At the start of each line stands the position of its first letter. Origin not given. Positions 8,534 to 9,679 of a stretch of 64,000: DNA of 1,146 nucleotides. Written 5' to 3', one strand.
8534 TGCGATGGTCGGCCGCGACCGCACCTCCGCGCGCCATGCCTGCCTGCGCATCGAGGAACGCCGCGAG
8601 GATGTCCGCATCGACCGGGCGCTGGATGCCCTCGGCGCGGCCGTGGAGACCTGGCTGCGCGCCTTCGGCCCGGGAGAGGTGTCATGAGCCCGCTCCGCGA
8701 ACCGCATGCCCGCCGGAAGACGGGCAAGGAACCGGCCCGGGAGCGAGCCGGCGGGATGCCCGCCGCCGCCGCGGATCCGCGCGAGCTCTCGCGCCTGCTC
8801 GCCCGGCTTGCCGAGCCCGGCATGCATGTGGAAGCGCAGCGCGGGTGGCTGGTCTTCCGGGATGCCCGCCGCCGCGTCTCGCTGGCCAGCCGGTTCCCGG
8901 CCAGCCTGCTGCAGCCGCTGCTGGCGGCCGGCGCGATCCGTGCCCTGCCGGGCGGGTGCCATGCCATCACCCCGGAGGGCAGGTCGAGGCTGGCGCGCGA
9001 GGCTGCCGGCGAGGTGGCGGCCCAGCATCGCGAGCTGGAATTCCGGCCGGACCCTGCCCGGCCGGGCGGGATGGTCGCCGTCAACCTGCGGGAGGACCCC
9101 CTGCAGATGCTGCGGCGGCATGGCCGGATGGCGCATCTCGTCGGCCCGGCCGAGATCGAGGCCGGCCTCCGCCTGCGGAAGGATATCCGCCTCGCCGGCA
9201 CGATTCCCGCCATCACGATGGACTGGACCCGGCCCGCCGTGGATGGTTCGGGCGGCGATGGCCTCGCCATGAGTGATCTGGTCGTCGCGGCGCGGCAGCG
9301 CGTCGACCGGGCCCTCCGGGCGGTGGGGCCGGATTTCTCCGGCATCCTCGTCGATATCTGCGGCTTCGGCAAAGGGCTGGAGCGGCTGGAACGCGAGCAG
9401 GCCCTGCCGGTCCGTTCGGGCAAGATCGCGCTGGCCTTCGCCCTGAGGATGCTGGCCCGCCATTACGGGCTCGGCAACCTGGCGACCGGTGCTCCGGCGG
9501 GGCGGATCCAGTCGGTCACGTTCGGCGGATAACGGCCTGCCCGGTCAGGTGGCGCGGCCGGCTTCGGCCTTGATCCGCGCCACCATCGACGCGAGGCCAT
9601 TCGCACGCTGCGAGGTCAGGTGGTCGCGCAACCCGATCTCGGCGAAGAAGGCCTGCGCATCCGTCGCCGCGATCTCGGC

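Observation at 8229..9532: Split GafA-type GTA master activator (GafY-like DnaA-domain-IV HTH + GafZ-like protein) about 10 kb upstream of the GTA structural genes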

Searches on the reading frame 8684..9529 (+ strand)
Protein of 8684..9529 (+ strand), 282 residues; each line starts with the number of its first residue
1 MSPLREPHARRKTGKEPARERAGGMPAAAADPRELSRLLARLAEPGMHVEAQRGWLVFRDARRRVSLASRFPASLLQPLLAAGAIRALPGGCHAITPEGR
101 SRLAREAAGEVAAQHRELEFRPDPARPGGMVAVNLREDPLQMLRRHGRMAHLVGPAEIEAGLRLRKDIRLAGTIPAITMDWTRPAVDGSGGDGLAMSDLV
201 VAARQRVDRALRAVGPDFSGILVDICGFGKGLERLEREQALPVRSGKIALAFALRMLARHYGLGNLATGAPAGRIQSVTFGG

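Call 3: search_protein_families(library=pfam, proteins=[window:8684-9529:+], max_evalue=1)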
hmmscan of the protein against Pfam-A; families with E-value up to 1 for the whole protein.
window:8684-9529:+ (282 aa): 1 family
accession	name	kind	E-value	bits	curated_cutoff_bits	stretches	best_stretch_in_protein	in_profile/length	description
PF20057.4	DUF6456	-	1.5e-32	112.9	26.3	1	132-262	2-135/136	Domain of unknown function (DUF6456)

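Call 4: search_protein_families(library=ncbifam, proteins=[window:8684-9529:+], max_evalue=1)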
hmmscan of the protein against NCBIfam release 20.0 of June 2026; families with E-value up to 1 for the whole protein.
window:8684-9529:+ (282 aa): 0 families

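Call 5: search_protein_families(library=phrogs, proteins=[window:8684-9529:+], max_evalue=1)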
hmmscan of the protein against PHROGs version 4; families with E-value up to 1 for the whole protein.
window:8684-9529:+ (282 aa): 3 families
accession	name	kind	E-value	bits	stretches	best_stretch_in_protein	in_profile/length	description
phrog_21451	-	unknown function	4.9e-10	40.3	1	132-263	40-165/169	-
phrog_31864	-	unknown function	0.0011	19.2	1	212-263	252-302/316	-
phrog_31762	-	unknown function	0.007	17.1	1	148-230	82-163/187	-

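Call 17: find_homologous_proteins(query=window:8684-9529:+)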
Query window:8684-9529:+ (282 aa): 42 proteins with E <= 0.001 among 8000 candidates.
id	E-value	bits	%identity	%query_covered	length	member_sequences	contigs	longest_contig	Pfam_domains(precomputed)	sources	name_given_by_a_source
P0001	3.2e-175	599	100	100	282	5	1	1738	PF20057.5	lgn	-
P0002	1.8e-128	446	80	100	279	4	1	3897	PF20057.5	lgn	-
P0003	5.6e-127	441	84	91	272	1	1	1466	PF20057.5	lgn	-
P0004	1.9e-126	439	78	100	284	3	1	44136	PF20057.5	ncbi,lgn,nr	ncbi:MAG: DUF6456 domain-containing protein [Beijerinckiaceae bacterium]|nr:DUF6456 domain-containin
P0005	5.3e-115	402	77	88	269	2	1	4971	PF20057.5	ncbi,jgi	jgi:hypothetical protein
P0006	1.4e-94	335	63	96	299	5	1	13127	PF20057.5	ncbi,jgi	jgi:hypothetical protein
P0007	2.6e-93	331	66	87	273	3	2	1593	PF20057.5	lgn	-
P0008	5.1e-89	317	66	89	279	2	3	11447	PF20057.5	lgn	-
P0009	3.2e-63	232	51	91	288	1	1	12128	PF20057.5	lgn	-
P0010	1.9e-62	230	51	94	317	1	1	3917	PF20057.5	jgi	jgi:hypothetical protein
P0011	2.6e-61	226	53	86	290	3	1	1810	PF20057.5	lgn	-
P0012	2.2e-60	223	53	88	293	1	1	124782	PF20057.5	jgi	jgi:hypothetical protein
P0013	3.2e-60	222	53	84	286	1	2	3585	PF20057.5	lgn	-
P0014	5.8e-60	221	47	93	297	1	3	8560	PF20057.5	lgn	-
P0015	2.6e-59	219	54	80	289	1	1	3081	PF20057.5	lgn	-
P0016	4.8e-59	218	54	82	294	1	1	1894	PF20057.5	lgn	-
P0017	3.6e-58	216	51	82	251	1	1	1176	PF20057.5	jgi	jgi:hypothetical protein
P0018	1.4e-57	214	49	85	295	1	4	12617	PF20057.5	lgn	-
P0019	3.9e-57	212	51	84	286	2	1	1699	PF20057.5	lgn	-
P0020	1.8e-56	210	49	88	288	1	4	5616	PF20057.5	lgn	-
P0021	2.3e-56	210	52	84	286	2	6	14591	PF20057.5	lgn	-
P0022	6.0e-56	208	48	87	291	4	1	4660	PF20057.5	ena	-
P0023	1.8e-55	207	48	92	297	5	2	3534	PF20057.5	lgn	-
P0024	9.0e-55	204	51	84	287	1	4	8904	PF20057.5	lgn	-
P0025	2.8e-54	203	51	83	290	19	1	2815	PF20057.5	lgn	-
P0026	9.9e-54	201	51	80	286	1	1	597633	PF20057.5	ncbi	-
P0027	1.1e-53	201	47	85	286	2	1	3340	PF20057.5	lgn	-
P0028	2.6e-53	200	78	43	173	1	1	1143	PF20057.5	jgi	jgi:hypothetical protein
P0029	1.2e-52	197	47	88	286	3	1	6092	PF20057.5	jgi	jgi:hypothetical protein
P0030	1.3e-52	197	47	88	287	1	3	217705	PF20057.5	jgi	jgi:Domain of unknown function (DUF6456)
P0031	3.7e-49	186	50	74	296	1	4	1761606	PF20057.5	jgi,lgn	jgi:hypothetical protein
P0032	2.9e-43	167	43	90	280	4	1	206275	PF20057.5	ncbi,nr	ncbi:MAG: hypothetical protein CTY25_09200 [Methylobacterium sp.]|nr:MAG: hypothetical protein CTY25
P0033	1.1e-42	165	44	87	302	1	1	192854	PF20057.5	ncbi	-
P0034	3.5e-42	163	43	83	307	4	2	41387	PF20057.5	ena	-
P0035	1.3e-33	135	52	51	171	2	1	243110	PF20057.5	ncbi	-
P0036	3.5e-32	130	45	66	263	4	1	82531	PF20057.5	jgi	jgi:hypothetical protein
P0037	3.3e-31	127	56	43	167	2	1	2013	PF20057.5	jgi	jgi:Domain of unknown function (DUF6456)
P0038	2.8e-29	121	47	64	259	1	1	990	PF20057.5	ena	-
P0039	3.3e-29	121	52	50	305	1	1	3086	PF20057.5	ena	-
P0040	2.1e-28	118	45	64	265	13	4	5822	PF20057.5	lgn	-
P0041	7.0e-11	60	37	46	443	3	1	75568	PF20057.5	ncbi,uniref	ncbi:DUF6456 domain-containing protein [Paracoccus endophyticus]|uniref:DUF6456 domain-containing pr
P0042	3.7e-4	38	33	37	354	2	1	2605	PF20057.5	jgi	-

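Call 21: find_related_loci(query=A2, collection=genome_contigs, flank=4000)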
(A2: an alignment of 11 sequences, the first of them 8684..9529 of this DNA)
Query A2 (282 aa) in genome_contigs; peptide patterns used: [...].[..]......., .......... (x = any residue, [..] = any of these).
142 stretches matched a pattern; 72 encode a relative of the query (tblastn E <= 1e-3); 72 distinct loci.
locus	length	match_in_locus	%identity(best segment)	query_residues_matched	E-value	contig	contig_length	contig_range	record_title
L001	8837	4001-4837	80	1-282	2e-132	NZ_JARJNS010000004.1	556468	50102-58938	Rhabdaerophilum sp. SD176 Scaffold4_1, whole genome shotgun sequence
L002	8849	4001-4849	78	1-281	1e-129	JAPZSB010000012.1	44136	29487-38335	MAG: Beijerinckiaceae bacterium isolate LE19-338.1D c_000000002258, whole genome shotgun sequence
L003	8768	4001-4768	82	26-281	2e-128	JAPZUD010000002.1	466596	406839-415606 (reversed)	MAG: Beijerinckiaceae bacterium isolate LE19-388.1C c_000000001516, whole genome shotgun sequence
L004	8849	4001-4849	78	8-281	2e-122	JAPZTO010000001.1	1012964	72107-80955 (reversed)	MAG: Beijerinckiaceae bacterium isolate LE19-98.1D c_000000004350, whole genome shotgun sequence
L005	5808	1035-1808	50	23-269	4e-67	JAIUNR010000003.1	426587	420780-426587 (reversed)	MAG: Proteobacteria bacterium isolate BEIJ4 3300026302-bin.45~Ga0209794_1000026, whole genome shotgun sequence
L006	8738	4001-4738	50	37-269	2e-60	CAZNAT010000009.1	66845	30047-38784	MAG TPA_asm: uncultured Methylobacterium sp. isolate binchicken_co266_171 genome assembly, contig: NODE_910_length_66845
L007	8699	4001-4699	48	44-269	4e-58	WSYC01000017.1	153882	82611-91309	MAG: Beijerinckiaceae bacterium isolate X3_MetaBAT.31 scaffold_422, whole genome shotgun sequence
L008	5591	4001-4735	50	36-269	1e-56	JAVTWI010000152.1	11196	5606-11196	MAG: Rhabdaerophilum sp. isolate labscale reactor_MAG10 NODE_2256_length_11196_cov_4.984023, whole genome shotgun sequen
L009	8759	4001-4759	46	26-269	2e-51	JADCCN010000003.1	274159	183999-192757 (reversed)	MAG: Methylobacterium sp. isolate M007S1SP3A31QC M007S1_3, whole genome shotgun sequence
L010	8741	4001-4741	46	28-269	3e-50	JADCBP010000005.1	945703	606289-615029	MAG: Methylobacterium sp. isolate M34BS1SP1A30MG M34BS1_5, whole genome shotgun sequence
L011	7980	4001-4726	49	33-269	6e-50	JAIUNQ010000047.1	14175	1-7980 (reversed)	MAG: Proteobacteria bacterium isolate BEIJ3 spades-bin.36~NODE_4408_length_14175_cov_10.0382, whole genome shotgun seque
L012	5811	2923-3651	46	33-270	3e-49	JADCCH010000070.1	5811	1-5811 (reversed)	MAG: Methylobacterium sp. isolate M169S2SP2A32QC M169S2_70, whole genome shotgun sequence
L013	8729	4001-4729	44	37-272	7e-49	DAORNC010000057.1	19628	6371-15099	MAG TPA_asm: Rhabdaerophilum sp. isolate AMR_MDS_5457 NODE_2133_length_19628_cov_2.763041, whole genome shotgun sequence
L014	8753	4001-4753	50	27-269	3e-48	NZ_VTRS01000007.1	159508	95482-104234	Rhabdaerophilum calidifontis strain SYSU G02060 Scaffold7_1, whole genome shotgun sequence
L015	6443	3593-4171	47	93-269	2e-47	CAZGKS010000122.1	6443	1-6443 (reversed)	MAG TPA_asm: uncultured Methylobacterium sp. isolate SRP296810_co1_350 genome assembly, contig: NODE_17062_length_6443_c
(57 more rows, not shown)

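Call 23: search_solved_structures(query=window:8684-9529:+, max_evalue=10)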
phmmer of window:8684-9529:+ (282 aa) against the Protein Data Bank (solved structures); distinct sequences matched with E-value up to 10: 6.
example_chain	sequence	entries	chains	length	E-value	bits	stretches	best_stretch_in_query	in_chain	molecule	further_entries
5mb4_A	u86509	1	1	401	0.027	17.4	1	149-231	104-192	GlcNAc specific lectin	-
2v7f_A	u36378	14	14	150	0.39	13.6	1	74-107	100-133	RPS19E SSU RIBOSOMAL PROTEIN S19E | 30S ribosomal protein S19e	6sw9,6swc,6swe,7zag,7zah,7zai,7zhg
4v6u_AU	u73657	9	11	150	0.45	13.5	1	74-107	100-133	SSU ribosomal protein S19E | 30S ribosomal protein S19e | 30S ribosomal protein eS19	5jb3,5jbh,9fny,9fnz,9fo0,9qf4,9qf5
4v4n_BU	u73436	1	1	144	0.5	13.3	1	74-107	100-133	30S ribosomal protein S19E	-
6tmf_V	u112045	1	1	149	0.55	13.2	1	74-108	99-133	30S ribosomal protein S19e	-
5e5w_A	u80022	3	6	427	1.9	11.4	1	46-100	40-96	Hemagglutinin-esterase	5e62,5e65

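Call 25: find_homologous_proteins(query=A1, max_evalue=0.001)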
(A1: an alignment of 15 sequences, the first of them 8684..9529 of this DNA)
Query A1 (15 sequences) (282 aa, profile of the alignment): 270 proteins with E <= 0.001 among 8000 candidates; the best 120 are listed.
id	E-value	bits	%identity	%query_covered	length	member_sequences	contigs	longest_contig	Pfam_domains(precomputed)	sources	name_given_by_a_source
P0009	8.2e-120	417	51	91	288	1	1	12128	PF20057.5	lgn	-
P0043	4.2e-117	409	55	85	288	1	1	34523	PF20057.5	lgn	-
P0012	8.4e-117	408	53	88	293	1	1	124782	PF20057.5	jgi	jgi:hypothetical protein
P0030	1.5e-115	403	47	88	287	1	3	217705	PF20057.5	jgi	jgi:Domain of unknown function (DUF6456)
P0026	1.2e-111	391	51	80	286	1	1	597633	PF20057.5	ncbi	-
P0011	1.2e-109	384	53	86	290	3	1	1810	PF20057.5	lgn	-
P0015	1.8e-109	383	54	80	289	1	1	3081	PF20057.5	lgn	-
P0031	2.3e-108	380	50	74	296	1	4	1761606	PF20057.5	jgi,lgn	jgi:hypothetical protein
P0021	3.1e-108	379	52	84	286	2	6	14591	PF20057.5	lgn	-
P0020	2.7e-107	376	49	88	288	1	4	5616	PF20057.5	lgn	-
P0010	4.1e-107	376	51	94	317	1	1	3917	PF20057.5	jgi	jgi:hypothetical protein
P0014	2.2e-106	373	47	93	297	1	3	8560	PF20057.5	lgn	-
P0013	1.1e-105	371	53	84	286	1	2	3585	PF20057.5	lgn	-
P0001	2.9e-105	370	100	100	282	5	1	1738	PF20057.5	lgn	-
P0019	2.5e-104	367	51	84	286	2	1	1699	PF20057.5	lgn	-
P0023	6.7e-104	365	48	92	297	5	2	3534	PF20057.5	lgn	-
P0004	1.3e-103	364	78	100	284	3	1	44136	PF20057.5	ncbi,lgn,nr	ncbi:MAG: DUF6456 domain-containing protein [Beijerinckiaceae bacterium]|nr:DUF6456 domain-containin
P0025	3.6e-103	363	51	83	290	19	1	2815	PF20057.5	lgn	-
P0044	6.0e-103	362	50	88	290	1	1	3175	PF20057.5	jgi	jgi:hypothetical protein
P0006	8.1e-103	362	63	96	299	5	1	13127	PF20057.5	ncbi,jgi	jgi:hypothetical protein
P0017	9.6e-103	361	51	82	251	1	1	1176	PF20057.5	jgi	jgi:hypothetical protein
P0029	6.8e-101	355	47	88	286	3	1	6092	PF20057.5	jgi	jgi:hypothetical protein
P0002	1.3e-99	351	80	100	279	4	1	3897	PF20057.5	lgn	-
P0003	4.0e-99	350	84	91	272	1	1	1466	PF20057.5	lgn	-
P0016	2.3e-98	347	54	82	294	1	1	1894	PF20057.5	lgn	-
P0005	1.5e-94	335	77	88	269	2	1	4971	PF20057.5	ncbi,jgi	jgi:hypothetical protein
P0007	1.0e-91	325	66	87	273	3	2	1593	PF20057.5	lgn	-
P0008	1.7e-89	318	66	89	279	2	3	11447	PF20057.5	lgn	-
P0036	2.0e-84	301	45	66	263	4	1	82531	PF20057.5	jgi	jgi:hypothetical protein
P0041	2.9e-77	278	37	46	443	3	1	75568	PF20057.5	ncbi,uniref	ncbi:DUF6456 domain-containing protein [Paracoccus endophyticus]|uniref:DUF6456 domain-containing pr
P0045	1.3e-72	263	47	56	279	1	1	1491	PF20057.5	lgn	-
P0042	6.9e-72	260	33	37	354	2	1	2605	PF20057.5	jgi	-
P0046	1.2e-70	256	32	55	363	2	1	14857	PF20057.5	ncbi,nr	ncbi:MAG: helix-turn-helix domain-containing protein [Cypionkella sp.]|nr:helix-turn-helix domain-co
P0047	2.5e-70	255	35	55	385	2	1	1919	PF20057.5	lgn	-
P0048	4.4e-70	254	35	55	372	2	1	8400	PF20057.5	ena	-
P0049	5.5e-70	254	35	60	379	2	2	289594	PF13936.13,PF20057.5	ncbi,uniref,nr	ncbi:MAG: helix-turn-helix domain-containing protein [Defluviimonas sp.]|uniref:DUF6456 domain-conta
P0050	1.1e-69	253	29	93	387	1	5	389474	PF20057.5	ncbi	ncbi:MAG: DUF6456 domain-containing protein [Paracoccaceae bacterium]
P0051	2.2e-69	252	34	55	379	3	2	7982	PF20057.5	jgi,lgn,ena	-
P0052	4.6e-69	251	34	55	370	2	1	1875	PF20057.5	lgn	-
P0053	6.3e-69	250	30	81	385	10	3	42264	PF20057.5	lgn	-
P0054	6.7e-69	250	31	55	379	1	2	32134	PF20057.5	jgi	jgi:DNA-binding MarR family transcriptional regulator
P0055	8.5e-69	250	33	81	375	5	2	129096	PF20057.5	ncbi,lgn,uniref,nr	ncbi:DUF6456 domain-containing protein [Phaeovulum sp.]|uniref:DUF6456 domain-containing protein n=1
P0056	1.6e-68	249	32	55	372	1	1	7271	PF20057.5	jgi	jgi:hypothetical protein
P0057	1.9e-68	249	35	55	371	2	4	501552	PF20057.5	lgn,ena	-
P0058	2.0e-68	249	36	56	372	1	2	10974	PF20057.5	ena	-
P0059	3.0e-68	248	34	83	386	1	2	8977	PF13936.13,PF20057.5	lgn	-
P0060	3.7e-68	248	34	81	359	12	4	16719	PF20057.5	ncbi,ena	-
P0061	5.1e-68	247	38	61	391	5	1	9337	PF20057.5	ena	-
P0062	5.1e-68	247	32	81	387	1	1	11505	PF13384.13,PF13936.13,PF20057.5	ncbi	-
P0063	5.4e-68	247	35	55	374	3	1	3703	PF20057.5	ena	-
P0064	5.6e-68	247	36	62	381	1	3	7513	PF13936.13,PF20057.5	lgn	-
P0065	6.7e-68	247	37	57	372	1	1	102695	PF20057.5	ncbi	-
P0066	9.5e-68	247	33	81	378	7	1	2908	PF20057.5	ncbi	-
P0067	1.3e-67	246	33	55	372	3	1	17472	PF20057.5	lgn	-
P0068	1.5e-67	246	37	55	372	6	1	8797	PF20057.5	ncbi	-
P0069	1.8e-67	246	34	55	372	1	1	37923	PF20057.5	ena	-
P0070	2.0e-67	245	34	60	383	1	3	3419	PF20057.5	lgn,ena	-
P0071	2.3e-67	245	31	81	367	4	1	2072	PF20057.5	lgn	-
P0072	2.5e-67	245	35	55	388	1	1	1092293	PF20057.5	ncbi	-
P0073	2.6e-67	245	39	18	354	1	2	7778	PF20057.5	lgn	-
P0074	3.3e-67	245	34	60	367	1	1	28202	PF13384.13,PF20057.5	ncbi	ncbi:MAG: DUF6456 domain-containing protein [Pseudorhodobacter sp.]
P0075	4.2e-67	244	34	60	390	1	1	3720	PF13384.13,PF20057.5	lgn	-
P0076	1.0e-66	243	34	60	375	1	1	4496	PF20057.5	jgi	jgi:lambda repressor-like predicted transcriptional regulator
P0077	1.0e-66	243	35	65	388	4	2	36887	PF13936.13,PF20057.5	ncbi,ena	-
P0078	1.4e-66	243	34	81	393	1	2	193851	PF13936.13,PF20057.5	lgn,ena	-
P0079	1.5e-66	243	37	46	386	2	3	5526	PF20057.5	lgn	-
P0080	1.6e-66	243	38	61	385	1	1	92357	PF20057.5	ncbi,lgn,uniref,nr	ncbi:MAG: helix-turn-helix domain containing protein [Rhodovulum sulfidophilum]|uniref:Helix-turn-he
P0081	1.7e-66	242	34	60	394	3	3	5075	PF13384.13,PF20057.5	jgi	jgi:hypothetical protein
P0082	1.7e-66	242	36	61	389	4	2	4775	PF20057.5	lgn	-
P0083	1.7e-66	242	37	55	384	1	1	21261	PF20057.5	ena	-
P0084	1.8e-66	242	32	82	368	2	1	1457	PF20057.5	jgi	jgi:hypothetical protein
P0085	1.9e-66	242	37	62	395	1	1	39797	PF20057.5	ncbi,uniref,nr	ncbi:DUF6456 domain-containing protein [Amaricoccus solimangrovi]|uniref:DUF6456 domain-containing p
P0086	2.4e-66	242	36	46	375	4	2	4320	PF20057.5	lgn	-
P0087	2.8e-66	242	32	55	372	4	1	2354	PF20057.5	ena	-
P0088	3.8e-66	241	33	55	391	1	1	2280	PF13384.13,PF20057.5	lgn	-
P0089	3.8e-66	241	35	55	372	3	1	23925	PF20057.5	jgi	-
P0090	4.2e-66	241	38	61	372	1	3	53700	PF20057.5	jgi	jgi:hypothetical protein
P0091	5.0e-66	241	36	59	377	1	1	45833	PF20057.5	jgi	-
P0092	6.0e-66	241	34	60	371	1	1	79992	PF20057.5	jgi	jgi:hypothetical protein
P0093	6.6e-66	241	31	90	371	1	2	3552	PF20057.5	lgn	-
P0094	7.3e-66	240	35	46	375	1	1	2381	PF13384.13,PF13936.13,PF20057.5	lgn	-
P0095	7.6e-66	240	34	58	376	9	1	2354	PF13384.13,PF13936.13,PF20057.5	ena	-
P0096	8.0e-66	240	33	74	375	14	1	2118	PF13384.13,PF20057.5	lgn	-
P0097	9.4e-66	240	36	61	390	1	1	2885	PF20057.5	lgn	-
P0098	1.1e-65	240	32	84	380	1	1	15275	PF20057.5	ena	-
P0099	1.3e-65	240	37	61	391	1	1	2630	PF20057.5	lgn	-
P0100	1.7e-65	239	31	80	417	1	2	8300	PF20057.5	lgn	-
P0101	2.0e-65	239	31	81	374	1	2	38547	PF13384.13,PF13936.13,PF20057.5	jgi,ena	jgi:hypothetical protein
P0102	2.1e-65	239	36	55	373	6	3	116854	PF20057.5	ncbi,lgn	-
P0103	3.0e-65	238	30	86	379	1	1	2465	PF20057.5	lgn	-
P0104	4.5e-65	238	35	60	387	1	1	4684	PF13384.13,PF13936.13,PF20057.5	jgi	-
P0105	4.7e-65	238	31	81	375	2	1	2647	PF13384.13,PF20057.5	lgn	-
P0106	5.1e-65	238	32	60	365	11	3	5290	PF13936.13,PF20057.5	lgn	-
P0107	5.2e-65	238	32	60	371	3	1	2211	PF20057.5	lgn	-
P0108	8.0e-65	237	35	85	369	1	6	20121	PF20057.5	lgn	-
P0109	8.3e-65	237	36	46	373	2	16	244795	PF13384.13,PF20057.5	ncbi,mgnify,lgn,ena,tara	mgnify:FL=1|tara:strand:+ start:216 stop:1337 length:1122 start_codon:yes stop_codon:yes gene_type:c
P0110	9.9e-65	237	35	61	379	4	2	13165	PF20057.5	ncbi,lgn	-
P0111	1.1e-64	236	34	59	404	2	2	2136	PF20057.5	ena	-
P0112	1.5e-64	236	38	45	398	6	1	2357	PF20057.5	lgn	-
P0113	1.7e-64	236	36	54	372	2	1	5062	PF20057.5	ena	-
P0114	2.8e-64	235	33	60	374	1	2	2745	PF13384.13,PF13936.13,PF20057.5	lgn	-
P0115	3.1e-64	235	35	61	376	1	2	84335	PF20057.5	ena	-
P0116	3.3e-64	235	37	45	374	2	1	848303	PF20057.5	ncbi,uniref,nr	ncbi:DUF6456 domain-containing protein [Tabrizicola oligotrophica]|uniref:Helix-turn-helix domain-co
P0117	4.1e-64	235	36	58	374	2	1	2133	PF20057.5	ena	-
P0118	5.7e-64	234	37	58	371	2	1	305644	PF13936.13,PF20057.5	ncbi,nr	ncbi:helix-turn-helix domain-containing protein [bacterium]|nr:helix-turn-helix domain-containing pr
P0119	6.0e-64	234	36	44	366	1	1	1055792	PF20057.5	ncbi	-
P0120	6.6e-64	234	31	81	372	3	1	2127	PF20057.5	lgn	-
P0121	7.9e-64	234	31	87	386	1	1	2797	PF20057.5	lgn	-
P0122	1.1e-63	233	37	59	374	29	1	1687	PF13384.13,PF20057.5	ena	-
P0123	1.2e-63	233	37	45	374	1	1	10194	PF13384.13,PF20057.5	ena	-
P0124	1.2e-63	233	40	37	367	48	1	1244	PF20057.5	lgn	-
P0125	1.3e-63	233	33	60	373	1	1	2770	PF20057.5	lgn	-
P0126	1.3e-63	233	38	55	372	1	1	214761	PF13936.13,PF20057.5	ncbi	ncbi:MAG: DUF6456 domain-containing protein [Cypionkella sp.]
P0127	1.7e-63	233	38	58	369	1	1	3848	PF13936.13,PF20057.5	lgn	-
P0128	1.8e-63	232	36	46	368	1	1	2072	PF20057.5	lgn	-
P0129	1.9e-63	232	37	46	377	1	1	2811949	PF20057.5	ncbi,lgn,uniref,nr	ncbi:hypothetical protein TRL7639_01882 [Falsiruegeria litorea R37]|uniref:DUF6456 domain-containing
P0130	2.0e-63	232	30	87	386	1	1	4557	PF20057.5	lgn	-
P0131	2.3e-63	232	32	83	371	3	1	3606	PF13936.13,PF20057.5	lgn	-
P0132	2.4e-63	232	39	58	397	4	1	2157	PF20057.5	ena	-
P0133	2.4e-63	232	32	65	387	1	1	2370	PF20057.5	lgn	-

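Call 50: find_encoding_contigs(protein=P0004, flank=10000, max_places=2)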
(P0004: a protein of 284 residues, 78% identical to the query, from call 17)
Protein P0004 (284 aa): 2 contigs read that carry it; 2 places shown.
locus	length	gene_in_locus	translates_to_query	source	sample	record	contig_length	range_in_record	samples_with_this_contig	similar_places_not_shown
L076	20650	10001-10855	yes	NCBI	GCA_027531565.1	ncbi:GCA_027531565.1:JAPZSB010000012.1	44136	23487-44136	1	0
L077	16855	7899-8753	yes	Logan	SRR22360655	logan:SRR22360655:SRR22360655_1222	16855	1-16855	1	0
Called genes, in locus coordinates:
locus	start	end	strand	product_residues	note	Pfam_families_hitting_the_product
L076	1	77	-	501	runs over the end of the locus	PF03023:MurJ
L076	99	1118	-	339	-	PF00535:Glycos_transf_2, PF13641:Glyco_tranf_2_3 (weak)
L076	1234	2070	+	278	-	PF04794:YdjC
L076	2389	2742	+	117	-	PF04342:DMT_6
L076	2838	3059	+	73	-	-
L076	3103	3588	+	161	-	PF11901:DM9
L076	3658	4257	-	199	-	PF00081:Sod_Fe_N, PF02777:Sod_Fe_C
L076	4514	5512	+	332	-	-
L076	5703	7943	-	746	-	PF02897:Peptidase_S9_N, PF02129:Peptidase_S15 (weak), PF00326:Peptidase_S9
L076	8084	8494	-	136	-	PF01641:SelR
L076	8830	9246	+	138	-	PF05443:ROS_MUCR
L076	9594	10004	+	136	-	PF08299:Bac_DnaA_C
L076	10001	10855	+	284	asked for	PF20057:DUF6456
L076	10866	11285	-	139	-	PF02657:SufE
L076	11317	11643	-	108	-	-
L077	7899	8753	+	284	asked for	PF20057:DUF6456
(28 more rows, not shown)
